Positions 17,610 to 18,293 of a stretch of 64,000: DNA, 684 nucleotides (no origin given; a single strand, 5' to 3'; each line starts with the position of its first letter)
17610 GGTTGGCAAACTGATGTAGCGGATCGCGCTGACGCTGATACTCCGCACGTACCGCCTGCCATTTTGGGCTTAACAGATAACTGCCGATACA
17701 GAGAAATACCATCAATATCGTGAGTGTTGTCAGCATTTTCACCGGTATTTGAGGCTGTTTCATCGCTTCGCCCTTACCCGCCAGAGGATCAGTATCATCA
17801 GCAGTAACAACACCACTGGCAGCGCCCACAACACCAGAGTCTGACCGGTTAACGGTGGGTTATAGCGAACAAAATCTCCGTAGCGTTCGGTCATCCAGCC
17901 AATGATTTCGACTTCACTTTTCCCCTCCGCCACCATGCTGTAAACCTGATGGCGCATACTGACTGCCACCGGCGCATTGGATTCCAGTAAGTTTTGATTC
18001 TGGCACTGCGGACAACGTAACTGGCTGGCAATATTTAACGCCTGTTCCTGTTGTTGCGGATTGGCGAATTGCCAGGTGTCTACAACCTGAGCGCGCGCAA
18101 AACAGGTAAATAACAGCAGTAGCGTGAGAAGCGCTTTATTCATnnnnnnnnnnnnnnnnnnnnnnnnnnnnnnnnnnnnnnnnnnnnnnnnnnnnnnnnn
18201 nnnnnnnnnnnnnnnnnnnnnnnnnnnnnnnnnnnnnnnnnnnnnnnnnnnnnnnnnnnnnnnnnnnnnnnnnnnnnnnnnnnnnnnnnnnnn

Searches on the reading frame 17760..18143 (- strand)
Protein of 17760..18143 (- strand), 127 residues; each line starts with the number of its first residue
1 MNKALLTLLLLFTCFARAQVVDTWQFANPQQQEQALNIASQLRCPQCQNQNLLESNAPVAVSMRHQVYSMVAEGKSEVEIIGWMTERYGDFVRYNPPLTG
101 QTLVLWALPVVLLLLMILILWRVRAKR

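Call 8: search_protein_families(library=ncbifam, proteins=[window:17760-18143:-])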
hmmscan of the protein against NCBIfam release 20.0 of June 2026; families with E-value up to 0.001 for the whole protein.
window:17760-18143:- (127 aa): 1 family
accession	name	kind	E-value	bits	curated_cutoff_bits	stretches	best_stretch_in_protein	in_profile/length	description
TIGR03147.1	cyt_nit_nrfF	exception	1.1e-62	209.4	159.2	1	3-127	2-126/126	heme lyase NrfEFG subunit NrfF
